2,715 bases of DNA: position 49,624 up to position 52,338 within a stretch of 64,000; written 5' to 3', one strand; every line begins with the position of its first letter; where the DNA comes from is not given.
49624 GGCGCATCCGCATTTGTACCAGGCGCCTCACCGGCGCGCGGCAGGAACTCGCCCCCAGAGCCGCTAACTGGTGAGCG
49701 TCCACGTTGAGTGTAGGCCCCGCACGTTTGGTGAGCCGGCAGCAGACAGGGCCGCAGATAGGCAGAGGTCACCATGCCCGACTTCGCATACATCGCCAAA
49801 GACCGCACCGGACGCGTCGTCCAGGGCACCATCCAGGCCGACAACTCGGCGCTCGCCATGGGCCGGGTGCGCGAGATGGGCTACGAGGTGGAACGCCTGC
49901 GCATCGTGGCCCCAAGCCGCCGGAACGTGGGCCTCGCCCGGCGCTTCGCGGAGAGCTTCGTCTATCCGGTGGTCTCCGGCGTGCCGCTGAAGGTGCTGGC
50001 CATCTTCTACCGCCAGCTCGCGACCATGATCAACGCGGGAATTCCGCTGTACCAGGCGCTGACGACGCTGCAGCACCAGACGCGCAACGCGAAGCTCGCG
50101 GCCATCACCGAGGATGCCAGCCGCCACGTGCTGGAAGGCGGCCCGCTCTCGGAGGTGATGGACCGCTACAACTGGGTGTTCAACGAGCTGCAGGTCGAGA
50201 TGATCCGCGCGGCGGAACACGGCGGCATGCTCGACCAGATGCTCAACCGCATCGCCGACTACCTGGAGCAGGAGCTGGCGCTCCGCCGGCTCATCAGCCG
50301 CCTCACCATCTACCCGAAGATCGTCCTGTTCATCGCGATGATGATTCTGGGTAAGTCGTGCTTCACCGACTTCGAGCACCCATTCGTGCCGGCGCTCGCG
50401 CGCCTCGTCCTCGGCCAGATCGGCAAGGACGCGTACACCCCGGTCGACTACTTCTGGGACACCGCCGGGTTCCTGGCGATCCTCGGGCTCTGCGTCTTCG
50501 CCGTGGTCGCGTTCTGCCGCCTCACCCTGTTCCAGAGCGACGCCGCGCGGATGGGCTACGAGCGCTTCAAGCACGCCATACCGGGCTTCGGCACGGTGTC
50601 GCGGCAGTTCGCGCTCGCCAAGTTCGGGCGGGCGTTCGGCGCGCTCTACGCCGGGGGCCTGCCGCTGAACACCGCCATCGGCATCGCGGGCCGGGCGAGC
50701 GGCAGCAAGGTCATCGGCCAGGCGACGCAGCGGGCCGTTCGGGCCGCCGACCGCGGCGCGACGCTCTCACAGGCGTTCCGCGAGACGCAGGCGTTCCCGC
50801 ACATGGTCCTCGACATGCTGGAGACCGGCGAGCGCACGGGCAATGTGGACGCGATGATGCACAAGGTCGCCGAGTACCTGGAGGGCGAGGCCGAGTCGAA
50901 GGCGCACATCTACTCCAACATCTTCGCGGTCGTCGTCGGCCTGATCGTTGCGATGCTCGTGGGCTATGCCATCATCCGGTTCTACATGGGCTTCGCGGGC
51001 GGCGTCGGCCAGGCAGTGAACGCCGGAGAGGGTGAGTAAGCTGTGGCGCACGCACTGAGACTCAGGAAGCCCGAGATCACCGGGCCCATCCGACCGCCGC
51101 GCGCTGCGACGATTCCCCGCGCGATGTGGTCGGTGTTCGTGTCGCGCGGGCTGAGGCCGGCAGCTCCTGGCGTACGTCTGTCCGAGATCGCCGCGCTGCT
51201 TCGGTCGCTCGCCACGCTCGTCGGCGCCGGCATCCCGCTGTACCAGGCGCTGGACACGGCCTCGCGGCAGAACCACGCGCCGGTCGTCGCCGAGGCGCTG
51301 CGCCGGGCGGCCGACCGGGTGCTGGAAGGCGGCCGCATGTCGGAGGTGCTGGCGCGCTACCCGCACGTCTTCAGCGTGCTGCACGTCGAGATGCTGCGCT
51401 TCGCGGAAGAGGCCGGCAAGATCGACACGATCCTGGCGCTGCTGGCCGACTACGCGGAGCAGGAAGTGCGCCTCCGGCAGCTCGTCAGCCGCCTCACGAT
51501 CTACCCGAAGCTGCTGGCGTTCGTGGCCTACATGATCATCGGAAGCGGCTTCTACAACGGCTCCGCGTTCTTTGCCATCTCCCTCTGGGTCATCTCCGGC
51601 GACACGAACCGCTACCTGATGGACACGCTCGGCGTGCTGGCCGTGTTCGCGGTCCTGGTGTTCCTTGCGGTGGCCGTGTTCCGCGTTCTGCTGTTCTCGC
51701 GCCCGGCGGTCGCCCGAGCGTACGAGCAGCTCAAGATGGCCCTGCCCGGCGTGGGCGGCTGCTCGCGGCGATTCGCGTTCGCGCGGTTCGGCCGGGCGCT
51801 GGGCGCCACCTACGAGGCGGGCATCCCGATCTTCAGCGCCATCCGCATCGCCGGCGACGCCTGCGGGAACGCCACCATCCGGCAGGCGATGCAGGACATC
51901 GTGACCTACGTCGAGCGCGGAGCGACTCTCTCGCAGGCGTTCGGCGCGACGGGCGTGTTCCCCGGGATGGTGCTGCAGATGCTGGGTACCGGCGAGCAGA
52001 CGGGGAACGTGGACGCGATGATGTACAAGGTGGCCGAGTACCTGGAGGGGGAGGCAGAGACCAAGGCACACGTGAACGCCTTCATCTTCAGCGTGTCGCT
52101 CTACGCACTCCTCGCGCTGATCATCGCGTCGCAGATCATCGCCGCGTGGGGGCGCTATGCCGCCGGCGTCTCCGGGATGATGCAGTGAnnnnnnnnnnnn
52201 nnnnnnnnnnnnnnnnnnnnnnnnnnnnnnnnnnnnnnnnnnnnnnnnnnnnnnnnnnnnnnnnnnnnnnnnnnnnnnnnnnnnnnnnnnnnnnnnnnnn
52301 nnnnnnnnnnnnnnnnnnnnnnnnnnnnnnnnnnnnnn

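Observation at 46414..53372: Four tandem GspF/PilC-type platform paralogues plus a J-domain membrane protein, with no ATPase, pilin or secretin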

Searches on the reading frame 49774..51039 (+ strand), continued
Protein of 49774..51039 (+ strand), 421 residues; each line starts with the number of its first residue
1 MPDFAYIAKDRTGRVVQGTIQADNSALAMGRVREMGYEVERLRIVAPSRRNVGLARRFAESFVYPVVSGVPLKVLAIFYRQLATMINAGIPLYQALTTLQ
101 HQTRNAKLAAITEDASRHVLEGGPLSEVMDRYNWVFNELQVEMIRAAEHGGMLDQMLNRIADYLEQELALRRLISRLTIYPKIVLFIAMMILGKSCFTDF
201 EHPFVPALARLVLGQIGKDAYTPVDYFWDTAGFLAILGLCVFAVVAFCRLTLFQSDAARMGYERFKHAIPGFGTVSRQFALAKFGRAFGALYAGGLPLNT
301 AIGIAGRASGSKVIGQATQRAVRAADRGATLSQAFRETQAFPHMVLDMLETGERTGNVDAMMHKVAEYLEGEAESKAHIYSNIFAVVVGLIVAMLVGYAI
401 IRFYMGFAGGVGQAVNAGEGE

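Call 39: find_encoding_contigs(protein=P0092, flank=10000, max_places=2)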
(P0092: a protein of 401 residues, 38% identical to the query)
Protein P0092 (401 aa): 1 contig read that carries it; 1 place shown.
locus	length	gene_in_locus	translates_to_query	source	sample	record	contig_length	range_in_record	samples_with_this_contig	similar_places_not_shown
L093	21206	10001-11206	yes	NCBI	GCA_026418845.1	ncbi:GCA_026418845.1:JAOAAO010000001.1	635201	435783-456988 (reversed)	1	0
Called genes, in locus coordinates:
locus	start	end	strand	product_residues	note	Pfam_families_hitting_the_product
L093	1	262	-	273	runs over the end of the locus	PF07963:N_methyl, PF07596:SBP_bac_10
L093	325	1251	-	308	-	-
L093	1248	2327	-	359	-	PF00356:LacI, PF00532:Peripla_BP_1, PF13407:Peripla_BP_4, PF13377:Peripla_BP_3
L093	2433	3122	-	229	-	PF00590:TP_methylase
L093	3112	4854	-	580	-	PF02771:Acyl-CoA_dh_N, PF02770:Acyl-CoA_dh_M, PF00441:Acyl-CoA_dh_1, PF22924:ACOX_C_alpha1 (weak), PF08028:Acyl-CoA_dh_2, PF21263:Acyl-CoA-dh_C (faint)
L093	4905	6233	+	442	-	PF13435:Cytochrome_C554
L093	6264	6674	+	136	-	PF04191:PEMT, PF04140:ICMT (weak)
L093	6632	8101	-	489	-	PF00370:FGGY_N, PF02782:FGGY_C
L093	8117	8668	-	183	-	-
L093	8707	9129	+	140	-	-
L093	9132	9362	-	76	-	PF03840:SecG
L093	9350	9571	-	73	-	PF02416:TatA_B_E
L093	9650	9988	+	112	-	PF00543:P-II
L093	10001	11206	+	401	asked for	PF28597:T2SSF_N, PF00482:T2SSF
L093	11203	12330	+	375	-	PF00226:DnaJ, PF00515:TPR_1 (weak), PF07719:TPR_2 (weak), PF13414:TPR_11 (weak)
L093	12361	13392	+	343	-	PF04613:LpxD, PF25084:LbH_EIF2B (weak), PF25087:GMPPB_C (faint), PF00132:Hexapep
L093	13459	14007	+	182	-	-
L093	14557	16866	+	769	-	PF00041:fn3, PF12831:FAD_oxidored, PF00395:SLH (faint)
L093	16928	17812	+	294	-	-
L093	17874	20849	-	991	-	PF14938:SNAP (weak), PF13424:TPR_12, PF17874:TPR_MalT, PF13424:TPR_12, PF13424:TPR_12, PF17874:TPR_MalT, PF13424:TPR_12, PF12770:CHAT, +13 more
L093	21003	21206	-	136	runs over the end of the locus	-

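Call 68: search_solved_structures(query=window:49774-51039:+, max_evalue=0.001)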
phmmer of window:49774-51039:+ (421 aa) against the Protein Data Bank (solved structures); distinct sequences matched with E-value up to 0.001: 5.
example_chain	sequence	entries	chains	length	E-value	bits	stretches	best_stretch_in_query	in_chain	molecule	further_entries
3jc8_Ca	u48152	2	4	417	1.3e-38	136.4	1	60-406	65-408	Type 4 fimbrial assembly protein PilC | PilC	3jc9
2whn_A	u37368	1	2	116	3.8e-19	72.3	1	68-174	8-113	PILUS ASSEMBLY PROTEIN PILC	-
5nbg_A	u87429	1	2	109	1.1e-15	60.9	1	74-174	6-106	General secretion pathway protein F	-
2vma_A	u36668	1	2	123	8.1e-14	54.8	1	69-176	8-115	GENERAL SECRETION PATHWAY PROTEIN F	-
2vmb_A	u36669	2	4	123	1.3e-13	54.1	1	69-174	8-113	GENERAL SECRETION PATHWAY PROTEIN F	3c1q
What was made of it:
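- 49774..51039 (+): P3: B-type GspF/PilC-family platform protein, 421 aa; the best-conserved member. Call 68: full-length match to Myxococcus PilC (3jc8), E 1.3e-38.
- P3 matches full-length Myxococcus PilC (call 68).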

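Call 78: search_protein_families(library=pfam, proteins=[L015:8211-9932:+], max_evalue=0.001)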
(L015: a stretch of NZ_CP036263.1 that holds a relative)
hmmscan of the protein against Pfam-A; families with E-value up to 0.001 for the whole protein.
L015:8211-9932:+ (573 aa): 4 families
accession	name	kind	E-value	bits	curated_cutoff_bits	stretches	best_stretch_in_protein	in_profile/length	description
PF00437.27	T2SSE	-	2.9e-131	438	24.9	1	180-566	3-370/370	Type II/IV secretion system protein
PF05157.20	MshEN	-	3e-19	69.2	23.1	1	61-144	1-85/90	MshEN domain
PF13604.12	AAA_30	-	1.1e-05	25.7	27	0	313-352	10-49/191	AAA domain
PF25199.1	nSTAND_NTPase5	-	0.00013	22.2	34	1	315-367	35-88/145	Novel STAND NTPase 5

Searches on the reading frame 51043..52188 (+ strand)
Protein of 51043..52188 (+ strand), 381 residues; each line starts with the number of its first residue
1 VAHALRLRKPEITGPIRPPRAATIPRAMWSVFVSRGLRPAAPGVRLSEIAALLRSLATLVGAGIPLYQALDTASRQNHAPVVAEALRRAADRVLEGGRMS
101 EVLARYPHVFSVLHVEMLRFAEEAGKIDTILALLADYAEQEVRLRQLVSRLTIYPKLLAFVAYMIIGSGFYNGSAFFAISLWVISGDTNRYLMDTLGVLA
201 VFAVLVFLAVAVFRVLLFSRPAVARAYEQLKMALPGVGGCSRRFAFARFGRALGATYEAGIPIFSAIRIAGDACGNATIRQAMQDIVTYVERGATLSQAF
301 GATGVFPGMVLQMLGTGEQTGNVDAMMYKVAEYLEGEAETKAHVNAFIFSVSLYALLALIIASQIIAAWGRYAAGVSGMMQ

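Call 4: search_protein_families(library=pfam, proteins=[window:51043-52188:+], max_evalue=0.01)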
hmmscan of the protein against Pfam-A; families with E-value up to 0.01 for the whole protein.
window:51043-52188:+ (381 aa): 1 family
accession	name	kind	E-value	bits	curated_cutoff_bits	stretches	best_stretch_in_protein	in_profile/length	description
PF00482.28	T2SSF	-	2e-45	154.2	25.2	2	53-167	2-117/125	Type II secretion system (T2SS), protein F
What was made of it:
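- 51043..52188 (+): P4: second B-type copy without the N-terminal T2SSF_N domain, 381 aa (or 354 aa from the ATG at 51124). Call 4: T2SSF at 2e-45.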

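Call 5: search_protein_families(library=ncbifam, proteins=[window:51043-52188:+], max_evalue=0.01)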
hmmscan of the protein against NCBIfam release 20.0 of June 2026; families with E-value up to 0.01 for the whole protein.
window:51043-52188:+ (381 aa): 6 families
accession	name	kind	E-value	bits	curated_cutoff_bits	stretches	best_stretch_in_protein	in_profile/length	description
TIGR02120.1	GspF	equivalog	2.1e-54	185.3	424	2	200-364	222-386/401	type II secretion system inner membrane protein GspF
NF052606.1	T4PiliAsmPilCMyx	equivalog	1.6e-45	155.7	700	1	41-361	74-400/419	type IV pilus assembly protein PilC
NF052607.1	T4PiliAsmPilCThrm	equivalog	5.5e-41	141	700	1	45-348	64-374/406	type IV pilus assembly protein PilC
NF007861.0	PRK10573.1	equivalog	1.5e-36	126.3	401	2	45-166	57-178/401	protein transport protein HofC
NF047826.1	T3SSXpsF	equivalog_domain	4.3e-32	111.4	650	1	52-367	71-392/405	type II secretion system protein XpsF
NF041012.2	T4P_ComGB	equivalog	8.3e-18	64.8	240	1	50-359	4-314/332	competence type IV pilus assembly protein ComGB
